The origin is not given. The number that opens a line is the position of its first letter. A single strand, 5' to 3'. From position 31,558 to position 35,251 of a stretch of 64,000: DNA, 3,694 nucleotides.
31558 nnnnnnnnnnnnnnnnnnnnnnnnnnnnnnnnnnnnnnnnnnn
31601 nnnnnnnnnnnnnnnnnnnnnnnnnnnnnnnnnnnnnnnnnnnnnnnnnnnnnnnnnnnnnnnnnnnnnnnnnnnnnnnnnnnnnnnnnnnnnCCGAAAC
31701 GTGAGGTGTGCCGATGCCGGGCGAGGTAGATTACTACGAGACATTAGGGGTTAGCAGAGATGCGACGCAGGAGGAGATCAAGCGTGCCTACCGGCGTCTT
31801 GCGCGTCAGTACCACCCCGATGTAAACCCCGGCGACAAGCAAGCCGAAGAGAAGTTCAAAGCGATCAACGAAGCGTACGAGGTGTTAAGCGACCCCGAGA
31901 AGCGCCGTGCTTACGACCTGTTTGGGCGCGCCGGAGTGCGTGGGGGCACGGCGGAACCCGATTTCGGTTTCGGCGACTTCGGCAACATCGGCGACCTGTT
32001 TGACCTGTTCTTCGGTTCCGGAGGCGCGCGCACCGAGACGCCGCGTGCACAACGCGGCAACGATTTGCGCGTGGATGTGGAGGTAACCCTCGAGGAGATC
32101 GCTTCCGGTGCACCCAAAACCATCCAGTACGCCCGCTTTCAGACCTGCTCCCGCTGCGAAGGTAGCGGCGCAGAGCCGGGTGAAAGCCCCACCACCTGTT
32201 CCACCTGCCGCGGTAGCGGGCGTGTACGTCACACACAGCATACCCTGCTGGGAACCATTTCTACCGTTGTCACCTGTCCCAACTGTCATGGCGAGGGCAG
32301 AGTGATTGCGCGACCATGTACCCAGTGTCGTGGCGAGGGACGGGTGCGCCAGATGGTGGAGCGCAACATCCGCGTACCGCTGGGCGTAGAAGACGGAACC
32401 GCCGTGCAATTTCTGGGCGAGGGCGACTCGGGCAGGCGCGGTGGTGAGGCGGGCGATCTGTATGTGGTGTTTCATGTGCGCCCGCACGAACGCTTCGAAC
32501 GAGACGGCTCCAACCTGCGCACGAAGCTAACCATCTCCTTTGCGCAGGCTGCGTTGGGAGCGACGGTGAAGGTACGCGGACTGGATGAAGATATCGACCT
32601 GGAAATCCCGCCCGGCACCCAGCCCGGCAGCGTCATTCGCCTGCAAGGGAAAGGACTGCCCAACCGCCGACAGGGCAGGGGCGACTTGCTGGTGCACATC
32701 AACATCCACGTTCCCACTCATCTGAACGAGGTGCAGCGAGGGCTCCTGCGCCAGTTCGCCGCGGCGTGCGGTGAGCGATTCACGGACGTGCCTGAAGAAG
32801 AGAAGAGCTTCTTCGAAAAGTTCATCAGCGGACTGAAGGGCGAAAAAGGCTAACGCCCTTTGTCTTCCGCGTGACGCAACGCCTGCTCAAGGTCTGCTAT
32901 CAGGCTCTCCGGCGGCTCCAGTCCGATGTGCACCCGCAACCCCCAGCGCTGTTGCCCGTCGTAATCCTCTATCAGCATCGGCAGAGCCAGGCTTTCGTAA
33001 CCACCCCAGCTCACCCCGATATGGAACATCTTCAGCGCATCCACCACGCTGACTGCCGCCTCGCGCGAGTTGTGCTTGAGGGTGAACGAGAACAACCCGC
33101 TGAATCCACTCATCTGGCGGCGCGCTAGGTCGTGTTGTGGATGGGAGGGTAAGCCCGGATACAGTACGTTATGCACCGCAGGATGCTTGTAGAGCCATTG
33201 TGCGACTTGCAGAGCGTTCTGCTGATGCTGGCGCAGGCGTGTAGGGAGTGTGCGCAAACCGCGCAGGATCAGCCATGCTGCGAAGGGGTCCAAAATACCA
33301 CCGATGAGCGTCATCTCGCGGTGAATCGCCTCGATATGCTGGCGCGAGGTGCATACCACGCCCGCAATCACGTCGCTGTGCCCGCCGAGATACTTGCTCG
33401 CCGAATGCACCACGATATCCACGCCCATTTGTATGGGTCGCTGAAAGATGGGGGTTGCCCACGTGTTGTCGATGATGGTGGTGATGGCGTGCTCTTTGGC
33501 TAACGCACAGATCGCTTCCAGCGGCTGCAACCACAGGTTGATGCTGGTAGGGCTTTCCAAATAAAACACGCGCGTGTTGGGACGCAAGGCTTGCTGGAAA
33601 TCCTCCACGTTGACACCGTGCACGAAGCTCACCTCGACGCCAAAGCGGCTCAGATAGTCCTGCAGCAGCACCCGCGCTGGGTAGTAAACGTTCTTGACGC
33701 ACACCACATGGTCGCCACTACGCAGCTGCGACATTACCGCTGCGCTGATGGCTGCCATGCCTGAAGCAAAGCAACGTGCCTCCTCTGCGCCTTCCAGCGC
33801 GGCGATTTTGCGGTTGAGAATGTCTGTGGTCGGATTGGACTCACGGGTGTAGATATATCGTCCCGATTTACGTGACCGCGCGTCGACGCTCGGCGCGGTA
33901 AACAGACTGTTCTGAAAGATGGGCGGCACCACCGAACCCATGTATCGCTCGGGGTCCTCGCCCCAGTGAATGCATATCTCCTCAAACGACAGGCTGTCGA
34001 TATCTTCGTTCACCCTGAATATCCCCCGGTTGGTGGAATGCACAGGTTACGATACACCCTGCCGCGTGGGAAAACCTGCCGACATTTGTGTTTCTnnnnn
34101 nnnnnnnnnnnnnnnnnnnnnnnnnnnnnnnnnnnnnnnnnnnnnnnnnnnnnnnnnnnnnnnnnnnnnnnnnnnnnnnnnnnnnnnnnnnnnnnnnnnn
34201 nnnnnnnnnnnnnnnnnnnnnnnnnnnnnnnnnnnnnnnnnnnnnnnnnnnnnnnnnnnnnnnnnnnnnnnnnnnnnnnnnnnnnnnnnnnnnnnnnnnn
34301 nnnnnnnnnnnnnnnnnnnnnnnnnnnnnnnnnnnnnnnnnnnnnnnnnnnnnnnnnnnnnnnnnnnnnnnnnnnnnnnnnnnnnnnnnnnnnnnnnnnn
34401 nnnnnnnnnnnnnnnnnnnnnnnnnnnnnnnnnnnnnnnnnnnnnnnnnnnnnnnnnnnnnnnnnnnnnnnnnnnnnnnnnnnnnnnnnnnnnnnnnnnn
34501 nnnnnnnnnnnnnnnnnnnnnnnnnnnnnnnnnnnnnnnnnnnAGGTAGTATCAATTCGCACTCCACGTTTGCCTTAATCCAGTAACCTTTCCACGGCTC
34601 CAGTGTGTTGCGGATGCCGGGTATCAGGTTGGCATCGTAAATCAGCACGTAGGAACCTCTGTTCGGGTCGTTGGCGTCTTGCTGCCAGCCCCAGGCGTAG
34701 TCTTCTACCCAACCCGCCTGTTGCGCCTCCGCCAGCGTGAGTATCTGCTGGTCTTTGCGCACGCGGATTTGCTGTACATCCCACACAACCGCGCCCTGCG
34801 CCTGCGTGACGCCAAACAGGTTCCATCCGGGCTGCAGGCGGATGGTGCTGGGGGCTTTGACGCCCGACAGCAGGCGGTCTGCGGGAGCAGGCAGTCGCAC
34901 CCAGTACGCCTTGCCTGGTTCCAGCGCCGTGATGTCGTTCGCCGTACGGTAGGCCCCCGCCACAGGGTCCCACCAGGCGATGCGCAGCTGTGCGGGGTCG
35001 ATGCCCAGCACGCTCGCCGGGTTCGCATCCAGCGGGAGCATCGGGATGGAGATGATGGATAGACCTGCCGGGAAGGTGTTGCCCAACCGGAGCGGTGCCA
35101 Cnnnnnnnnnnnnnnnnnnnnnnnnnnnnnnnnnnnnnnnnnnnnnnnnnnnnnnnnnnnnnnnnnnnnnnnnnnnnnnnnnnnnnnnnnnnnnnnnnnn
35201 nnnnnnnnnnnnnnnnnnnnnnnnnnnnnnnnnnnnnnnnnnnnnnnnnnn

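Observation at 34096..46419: Three-gene surface system: FlgD-module partner, 3690-aa giant and lipoprotein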

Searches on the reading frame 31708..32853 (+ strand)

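Call 9: search_protein_families(library=pfam, proteins=[window:31708-32853:+], max_evalue=0.001)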
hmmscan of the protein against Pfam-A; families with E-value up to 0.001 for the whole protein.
window:31708-32853:+ (381 aa): 3 families
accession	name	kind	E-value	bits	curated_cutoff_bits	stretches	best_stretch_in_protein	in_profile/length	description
PF01556.23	DnaJ_C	-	5.3e-46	156.9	26.6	1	120-336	1-152/152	DnaJ C terminal domain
PF00226.36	DnaJ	-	2.8e-31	107.9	27.8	1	8-70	1-63/63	DnaJ domain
PF00684.25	DnaJ_CXXCXGXG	-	4.3e-18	65.8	32.7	1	147-211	1-65/65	DnaJ central domain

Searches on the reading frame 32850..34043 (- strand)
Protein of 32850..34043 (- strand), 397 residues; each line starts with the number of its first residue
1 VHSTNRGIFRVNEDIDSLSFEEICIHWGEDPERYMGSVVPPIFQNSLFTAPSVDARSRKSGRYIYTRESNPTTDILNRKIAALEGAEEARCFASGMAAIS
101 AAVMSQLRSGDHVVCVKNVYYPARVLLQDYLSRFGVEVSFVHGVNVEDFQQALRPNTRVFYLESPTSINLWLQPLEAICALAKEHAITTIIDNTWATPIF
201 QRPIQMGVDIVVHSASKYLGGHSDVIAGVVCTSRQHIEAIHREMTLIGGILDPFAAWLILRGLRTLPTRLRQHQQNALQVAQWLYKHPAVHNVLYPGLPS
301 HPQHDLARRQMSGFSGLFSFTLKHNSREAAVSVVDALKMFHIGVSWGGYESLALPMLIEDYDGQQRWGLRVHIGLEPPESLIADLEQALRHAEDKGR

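Call 9: search_protein_families(library=pfam, proteins=[window:32850-34043:-], max_evalue=0.001)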
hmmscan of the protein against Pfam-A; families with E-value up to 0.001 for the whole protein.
window:32850-34043:- (397 aa): 4 families
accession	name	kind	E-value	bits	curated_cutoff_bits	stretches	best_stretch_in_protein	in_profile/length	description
PF01053.26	Cys_Met_Meta_PP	-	1e-119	400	27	1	23-389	3-380/381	Cys/Met metabolism PLP-dependent enzyme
PF00266.25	Aminotran_5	-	1e-06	28.4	21.5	1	95-240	73-221/371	Aminotransferase class-V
PF00155.27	Aminotran_1_2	-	6.3e-06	26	19.7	1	76-246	47-250/361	Aminotransferase class I and II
PF01212.27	Beta_elim_lyase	-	1.7e-05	24.7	27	1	69-289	30-270/288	Beta-eliminating lyase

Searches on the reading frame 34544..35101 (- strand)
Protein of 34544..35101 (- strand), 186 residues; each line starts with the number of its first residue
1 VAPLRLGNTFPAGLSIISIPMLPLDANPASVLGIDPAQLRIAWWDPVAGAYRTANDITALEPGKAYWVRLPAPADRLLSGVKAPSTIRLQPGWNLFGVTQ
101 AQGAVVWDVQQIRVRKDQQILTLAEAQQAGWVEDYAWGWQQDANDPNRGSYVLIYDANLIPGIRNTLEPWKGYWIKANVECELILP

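Call 21: search_solved_structures(query=window:34544-35101:-, max_evalue=1)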
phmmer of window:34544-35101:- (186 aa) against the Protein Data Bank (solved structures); distinct sequences matched with E-value up to 1: 0.

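Call 23: search_protein_representatives(protein=window:34544-35101:-)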
Query: 186 residues. Proteins with E-value up to 0.001 (for the whole library): 1344; up to 1e-10: 330; up to 1e-30: 35. The best 150 are listed.
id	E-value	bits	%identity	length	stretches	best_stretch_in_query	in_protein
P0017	2.0e-100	350.9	81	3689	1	2-186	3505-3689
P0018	5.1e-92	323.5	77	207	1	1-185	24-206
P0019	1.4e-45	171.9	48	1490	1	10-186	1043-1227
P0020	2.6e-44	167.7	49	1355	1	2-186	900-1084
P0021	2.3e-43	164.6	44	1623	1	5-186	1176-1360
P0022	2.8e-42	161.1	46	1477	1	9-186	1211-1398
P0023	9.0e-42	159.4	50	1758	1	10-186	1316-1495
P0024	1.3e-41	158.9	46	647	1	8-186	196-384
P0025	5.3e-41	156.9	45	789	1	4-186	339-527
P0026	2.2e-40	154.9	44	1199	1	8-186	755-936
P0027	5.9e-39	150.2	47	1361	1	9-186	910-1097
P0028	8.0e-39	149.8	42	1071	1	10-186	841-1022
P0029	3.5e-38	147.7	42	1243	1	11-186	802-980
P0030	1.3e-37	145.9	48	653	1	10-186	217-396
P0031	1.4e-37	145.7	41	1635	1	5-186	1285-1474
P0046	1.0e-31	126.6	40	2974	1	10-186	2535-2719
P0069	5.2e-27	111.2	39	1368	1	13-186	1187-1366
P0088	1.5e-24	103.2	41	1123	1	12-186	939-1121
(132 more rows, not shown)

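Call 29: find_encoding_contigs(protein=P0069, flank=8000, max_places=2)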
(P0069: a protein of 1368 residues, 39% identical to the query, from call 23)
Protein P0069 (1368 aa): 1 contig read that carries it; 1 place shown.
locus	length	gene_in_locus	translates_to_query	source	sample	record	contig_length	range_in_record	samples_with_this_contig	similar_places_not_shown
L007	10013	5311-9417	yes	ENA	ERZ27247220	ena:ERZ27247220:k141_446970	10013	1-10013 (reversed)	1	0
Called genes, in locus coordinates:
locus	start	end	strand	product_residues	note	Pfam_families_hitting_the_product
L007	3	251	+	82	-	?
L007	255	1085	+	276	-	-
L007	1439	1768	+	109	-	-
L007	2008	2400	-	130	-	PF10025:DUF2267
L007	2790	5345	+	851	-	PF19078:Big_12 (faint)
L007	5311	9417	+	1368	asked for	PF19078:Big_12, PF09136:Glucodextran_B (weak)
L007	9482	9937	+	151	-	-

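Call 30: find_encoding_contigs(protein=P0088, flank=8000, max_places=2)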
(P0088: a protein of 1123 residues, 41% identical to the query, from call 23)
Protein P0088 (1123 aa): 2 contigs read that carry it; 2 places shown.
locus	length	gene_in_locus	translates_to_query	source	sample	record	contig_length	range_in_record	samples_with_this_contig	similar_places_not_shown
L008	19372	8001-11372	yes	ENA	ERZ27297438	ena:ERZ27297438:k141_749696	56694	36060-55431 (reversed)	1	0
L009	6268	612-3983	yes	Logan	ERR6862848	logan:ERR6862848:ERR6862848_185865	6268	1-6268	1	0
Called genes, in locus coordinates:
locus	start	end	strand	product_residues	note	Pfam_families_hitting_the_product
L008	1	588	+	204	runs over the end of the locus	PF02632:BioY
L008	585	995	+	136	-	PF06935:DUF1284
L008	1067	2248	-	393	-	PF07690:MFS_1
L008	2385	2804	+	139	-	PF01402:RHH_1 (weak), PF08753:NikR_C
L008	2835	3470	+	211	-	-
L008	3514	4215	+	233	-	PF13386:DsbD_2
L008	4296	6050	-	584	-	PF17297:PEPCK_N, PF00821:PEPCK_GTP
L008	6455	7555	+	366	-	PF00712:DNA_pol3_beta, PF02767:DNA_pol3_beta_2, PF02768:DNA_pol3_beta_3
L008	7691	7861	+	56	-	-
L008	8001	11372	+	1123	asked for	PF00092:VWA, PF13519:VWA_2, PF13768:VWA_3 (weak), PF24595:DUF7619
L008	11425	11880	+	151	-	-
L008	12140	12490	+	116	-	PF00829:Ribosomal_L21p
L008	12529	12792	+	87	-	PF01016:Ribosomal_L27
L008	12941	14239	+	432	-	PF01018:GTP1_OBG, PF03193:RsgA_GTPase (faint), PF01926:MMR_HSR1, PF02421:FeoB_N, PF09269:DUF1967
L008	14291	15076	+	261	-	PF00696:AA_kinase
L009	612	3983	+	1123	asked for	PF00092:VWA, PF13519:VWA_2, PF13768:VWA_3 (weak), PF24595:DUF7619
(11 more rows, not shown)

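Call 37: find_encoding_contigs(protein=P0019, flank=6000, max_places=2)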
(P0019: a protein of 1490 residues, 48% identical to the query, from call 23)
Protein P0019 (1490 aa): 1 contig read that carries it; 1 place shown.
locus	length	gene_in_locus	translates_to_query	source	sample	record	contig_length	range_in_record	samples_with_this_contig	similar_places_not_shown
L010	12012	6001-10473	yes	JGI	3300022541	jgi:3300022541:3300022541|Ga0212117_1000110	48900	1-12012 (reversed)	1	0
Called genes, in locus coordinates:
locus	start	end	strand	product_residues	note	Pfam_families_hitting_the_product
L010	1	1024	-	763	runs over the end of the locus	PF01564:Spermine_synth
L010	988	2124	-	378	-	PF04055:Radical_SAM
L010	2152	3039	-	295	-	-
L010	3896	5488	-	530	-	-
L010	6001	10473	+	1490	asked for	PF08309:LVIVD, PF25788:Ig_Rha78A_N (weak)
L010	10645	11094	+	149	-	-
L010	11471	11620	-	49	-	-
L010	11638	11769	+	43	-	-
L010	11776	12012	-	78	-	?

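Call 38: find_encoding_contigs(protein=P0046, flank=6000, max_places=2)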
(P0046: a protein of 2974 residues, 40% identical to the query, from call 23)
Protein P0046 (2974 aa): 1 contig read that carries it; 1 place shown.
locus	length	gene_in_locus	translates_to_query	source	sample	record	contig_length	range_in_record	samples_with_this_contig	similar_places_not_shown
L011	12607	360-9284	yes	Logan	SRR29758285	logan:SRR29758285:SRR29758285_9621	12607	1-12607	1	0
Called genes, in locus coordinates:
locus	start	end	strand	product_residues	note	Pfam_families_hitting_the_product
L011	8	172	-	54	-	-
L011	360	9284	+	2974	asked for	PF08309:LVIVD (faint), PF07705:CARDB, PF13860:FlgD_ig (weak)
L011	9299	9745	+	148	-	-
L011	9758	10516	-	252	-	PF00902:TatC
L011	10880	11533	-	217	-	PF00072:Response_reg, PF08281:Sigma70_r4_2 (weak), PF00196:GerE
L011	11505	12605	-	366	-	?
